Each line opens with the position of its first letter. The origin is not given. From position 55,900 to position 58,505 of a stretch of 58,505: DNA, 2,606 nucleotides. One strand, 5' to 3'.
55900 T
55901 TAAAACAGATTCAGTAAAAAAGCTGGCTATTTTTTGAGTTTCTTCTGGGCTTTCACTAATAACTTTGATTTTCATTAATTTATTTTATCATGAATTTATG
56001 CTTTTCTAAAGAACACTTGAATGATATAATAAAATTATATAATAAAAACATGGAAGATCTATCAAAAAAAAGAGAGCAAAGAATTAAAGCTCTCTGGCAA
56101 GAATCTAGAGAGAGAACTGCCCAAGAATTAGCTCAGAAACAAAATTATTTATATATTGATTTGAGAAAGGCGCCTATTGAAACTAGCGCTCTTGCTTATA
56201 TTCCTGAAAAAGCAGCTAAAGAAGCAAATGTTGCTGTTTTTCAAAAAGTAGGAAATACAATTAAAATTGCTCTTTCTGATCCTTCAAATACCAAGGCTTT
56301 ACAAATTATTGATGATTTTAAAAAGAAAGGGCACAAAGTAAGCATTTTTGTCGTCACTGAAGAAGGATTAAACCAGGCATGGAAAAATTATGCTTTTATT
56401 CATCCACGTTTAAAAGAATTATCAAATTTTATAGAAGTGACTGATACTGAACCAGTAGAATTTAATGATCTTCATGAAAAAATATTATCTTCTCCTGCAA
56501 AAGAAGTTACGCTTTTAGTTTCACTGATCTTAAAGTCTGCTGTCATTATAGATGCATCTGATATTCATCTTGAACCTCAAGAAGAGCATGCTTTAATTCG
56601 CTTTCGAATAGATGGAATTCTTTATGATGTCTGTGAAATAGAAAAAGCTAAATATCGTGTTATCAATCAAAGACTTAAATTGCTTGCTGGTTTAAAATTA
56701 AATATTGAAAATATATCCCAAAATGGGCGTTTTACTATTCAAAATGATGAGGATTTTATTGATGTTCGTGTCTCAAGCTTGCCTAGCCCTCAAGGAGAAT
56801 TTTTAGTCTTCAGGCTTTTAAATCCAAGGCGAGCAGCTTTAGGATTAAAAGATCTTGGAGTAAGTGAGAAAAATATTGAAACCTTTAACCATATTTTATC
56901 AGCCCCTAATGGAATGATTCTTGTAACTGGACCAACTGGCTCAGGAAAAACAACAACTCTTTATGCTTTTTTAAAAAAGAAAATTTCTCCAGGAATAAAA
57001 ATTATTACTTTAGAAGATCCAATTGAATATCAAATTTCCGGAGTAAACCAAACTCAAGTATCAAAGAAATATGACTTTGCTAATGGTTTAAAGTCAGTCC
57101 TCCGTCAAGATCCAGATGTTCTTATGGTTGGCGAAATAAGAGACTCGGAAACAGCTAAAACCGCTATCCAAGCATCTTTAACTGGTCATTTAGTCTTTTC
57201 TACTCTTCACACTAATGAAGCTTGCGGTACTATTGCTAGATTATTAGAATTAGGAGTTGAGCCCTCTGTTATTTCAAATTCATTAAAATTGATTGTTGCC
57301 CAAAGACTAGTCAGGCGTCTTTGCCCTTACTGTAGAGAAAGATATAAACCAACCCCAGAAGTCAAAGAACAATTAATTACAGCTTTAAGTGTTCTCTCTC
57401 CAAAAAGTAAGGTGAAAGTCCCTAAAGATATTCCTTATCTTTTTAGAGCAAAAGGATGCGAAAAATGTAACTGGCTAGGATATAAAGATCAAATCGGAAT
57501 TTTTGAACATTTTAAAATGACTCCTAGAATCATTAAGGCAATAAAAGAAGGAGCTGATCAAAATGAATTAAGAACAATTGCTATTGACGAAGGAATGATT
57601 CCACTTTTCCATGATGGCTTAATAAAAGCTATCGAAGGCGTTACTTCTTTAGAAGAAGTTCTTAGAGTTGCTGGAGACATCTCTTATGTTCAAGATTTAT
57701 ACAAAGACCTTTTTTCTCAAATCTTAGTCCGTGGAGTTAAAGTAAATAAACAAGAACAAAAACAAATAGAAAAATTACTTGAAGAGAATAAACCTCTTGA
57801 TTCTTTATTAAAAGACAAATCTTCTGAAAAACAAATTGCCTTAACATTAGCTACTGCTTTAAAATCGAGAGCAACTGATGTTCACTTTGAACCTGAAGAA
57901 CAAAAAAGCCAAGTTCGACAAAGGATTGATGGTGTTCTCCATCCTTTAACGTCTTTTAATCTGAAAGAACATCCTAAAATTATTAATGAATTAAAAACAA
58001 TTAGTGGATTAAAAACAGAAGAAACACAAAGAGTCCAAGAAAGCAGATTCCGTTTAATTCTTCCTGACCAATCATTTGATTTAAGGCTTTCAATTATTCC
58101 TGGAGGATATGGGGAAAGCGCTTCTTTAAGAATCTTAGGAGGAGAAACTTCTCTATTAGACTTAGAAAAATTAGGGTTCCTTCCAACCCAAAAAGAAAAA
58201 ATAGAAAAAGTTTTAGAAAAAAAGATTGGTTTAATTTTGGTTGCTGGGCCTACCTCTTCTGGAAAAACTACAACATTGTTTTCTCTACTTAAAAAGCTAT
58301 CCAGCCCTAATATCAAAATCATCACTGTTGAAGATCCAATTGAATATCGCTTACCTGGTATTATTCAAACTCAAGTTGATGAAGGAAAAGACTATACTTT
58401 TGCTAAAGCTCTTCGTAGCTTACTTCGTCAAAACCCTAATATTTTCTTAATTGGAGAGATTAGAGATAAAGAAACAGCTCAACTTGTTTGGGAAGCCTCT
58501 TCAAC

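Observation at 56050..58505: Two complete PilB/GspE secretion-ATPase modules fused in one reading frame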

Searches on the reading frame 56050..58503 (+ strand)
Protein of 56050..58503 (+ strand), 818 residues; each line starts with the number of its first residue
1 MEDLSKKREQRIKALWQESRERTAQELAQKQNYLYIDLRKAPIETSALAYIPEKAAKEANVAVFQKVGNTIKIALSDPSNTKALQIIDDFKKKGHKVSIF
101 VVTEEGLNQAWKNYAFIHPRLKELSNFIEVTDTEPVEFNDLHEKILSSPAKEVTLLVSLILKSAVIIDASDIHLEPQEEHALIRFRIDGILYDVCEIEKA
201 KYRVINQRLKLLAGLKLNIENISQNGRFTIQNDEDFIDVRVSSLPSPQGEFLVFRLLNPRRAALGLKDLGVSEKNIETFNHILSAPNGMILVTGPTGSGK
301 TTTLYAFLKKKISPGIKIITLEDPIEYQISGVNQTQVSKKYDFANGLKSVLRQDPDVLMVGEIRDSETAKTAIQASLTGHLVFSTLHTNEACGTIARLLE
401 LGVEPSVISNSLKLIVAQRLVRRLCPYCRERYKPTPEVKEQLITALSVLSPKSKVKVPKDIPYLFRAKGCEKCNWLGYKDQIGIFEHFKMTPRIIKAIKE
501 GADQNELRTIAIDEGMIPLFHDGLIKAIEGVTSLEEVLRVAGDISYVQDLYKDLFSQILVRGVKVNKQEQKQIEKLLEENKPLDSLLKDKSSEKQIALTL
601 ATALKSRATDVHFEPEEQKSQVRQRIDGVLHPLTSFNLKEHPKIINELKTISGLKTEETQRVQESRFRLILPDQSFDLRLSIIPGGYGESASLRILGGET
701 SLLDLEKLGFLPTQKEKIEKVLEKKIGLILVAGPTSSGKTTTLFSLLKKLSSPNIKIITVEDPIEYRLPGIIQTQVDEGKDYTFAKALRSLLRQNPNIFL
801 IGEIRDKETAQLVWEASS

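Call 4: search_protein_families(library=pfam, proteins=[window:56050-58503:+], max_evalue=0.01)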
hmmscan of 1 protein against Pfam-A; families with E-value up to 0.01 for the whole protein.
window:56050-58503:+ (818 aa): 31 families (the best 25 are shown)
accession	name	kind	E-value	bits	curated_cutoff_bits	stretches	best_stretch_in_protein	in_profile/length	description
PF00437.27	T2SSE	-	1.1e-176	587.4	24.9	2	153-539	8-370/370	Type II/IV secretion system protein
PF20720.3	nSTAND3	-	2e-10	41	27.2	1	276-326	7-56/155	Novel STAND NTPase 3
PF13173.12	AAA_14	-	1.1e-09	38.8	27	1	288-374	3-82/129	AAA domain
PF25199.1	nSTAND_NTPase5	-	1.2e-08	35.4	34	1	287-327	41-82/145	Novel STAND NTPase 5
PF13191.12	AAA_16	-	1.4e-07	32.6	32.6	0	276-310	9-47/167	AAA ATPase domain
PF05157.20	MshEN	-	2.3e-07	31.1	23.1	1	35-112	5-81/90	MshEN domain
PF01637.24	ATPase_2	-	2.6e-07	31.1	33.2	1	273-341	5-74/225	ATPase domain predominantly from Archaea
PF13401.12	AAA_22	-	2.8e-07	31.4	27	1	287-311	5-29/130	AAA domain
PF13604.12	AAA_30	-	7e-07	29.6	27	1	277-318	8-49/191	AAA domain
PF00270.35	DEAD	-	9.6e-07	29.1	26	0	277-317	6-47/167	DEAD/DEAH box helicase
PF06414.18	Zeta_toxin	-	3.2e-06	27.2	22.3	0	289-310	18-39/199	Zeta toxin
PF03215.21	Rad17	-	6.7e-06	26.6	23.8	0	284-328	42-83/186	Rad17 P-loop domain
PF13555.12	AAA_29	-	1.8e-05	24.8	27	1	284-306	19-41/61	P-loop containing region of AAA domain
PF13238.12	AAA_18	-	8.4e-05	23.5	29.4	0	290-312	1-24/128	AAA domain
PF02492.25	cobW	-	0.00013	22.1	20.7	0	290-320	3-34/180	CobW/HypB/UreG, nucleotide-binding domain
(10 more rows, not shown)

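Call 5: search_protein_families(library=ncbifam, proteins=[window:56050-58503:+], max_evalue=0.01)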
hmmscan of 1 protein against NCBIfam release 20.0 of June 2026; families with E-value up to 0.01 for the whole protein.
window:56050-58503:+ (818 aa): 42 families (the best 25 are shown)
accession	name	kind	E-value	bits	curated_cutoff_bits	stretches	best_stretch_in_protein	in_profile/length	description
TIGR02533.1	type_II_gspE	equivalog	9.7e-209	694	630.25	2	51-540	4-485/486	type II secretion system ATPase GspE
TIGR02538.1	type_IV_pilB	equivalog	7.9e-199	661.9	675.65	2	20-541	43-562/564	type IV-A pilus assembly ATPase PilB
NF007755.0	PRK10436.1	equivalog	1.5e-183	610.7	617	2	64-543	22-461/465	type II secretion system protein GspE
NF053534.1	T4PilAsmATPsTfpB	equivalog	7.7e-172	572.7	850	2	25-541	70-582/584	type IV pilus assembly ATPase TfpB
NF041000.1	ATPase_ComGA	equivalog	3.5e-127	422.9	300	2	160-422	3-266/267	competence type IV pilus ATPase ComGA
TIGR01420.1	pilT_fam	subfamily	1.2e-80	271.3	319.1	2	160-423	5-270/343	PilT/PilU family type 4a pilus ATPase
TIGR02525.1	plasmid_TraJ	equivalog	1.9e-44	152.2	368.3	2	278-401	141-272/372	plasmid transfer ATPase TraJ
TIGR02524.1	dot_icm_DotB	equivalog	1.2e-32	113.5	463.3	2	285-421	132-285/358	Dot/Icm type IV secretion system ATPase DotB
NF058587.1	archaellum_moto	equivalog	1.1e-29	103.6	550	2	289-421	277-417/527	archaellum flagellar ATPase motor FlaI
TIGR02782.1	TrbB_P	equivalog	8.7e-27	94.2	304.55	2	277-407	127-261/303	P-type conjugative transfer ATPase TrbB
TIGR03819.1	heli_sec_ATPase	hypoth_equivalog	9.5e-24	84.2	373.15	2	193-405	87-304/340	TadA family conjugal transfer-associated ATPase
TIGR02788.1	VirB11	equivalog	4e-23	81.9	249.95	2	273-404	130-268/308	P-type DNA transfer ATPase VirB11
NF010469.0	PRK13894.1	subfamily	1.8e-21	76.8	508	2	288-401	150-267/320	conjugal transfer ATPase TrbB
NF010407.0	PRK13833.1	subfamily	3.1e-21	76.1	499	2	290-406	147-267/323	conjugal transfer protein TrbB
NF053672.1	bindosome_BasE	exception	2.5e-19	69.4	1000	2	284-409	267-400/512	bindosome assembly system ATPase subunit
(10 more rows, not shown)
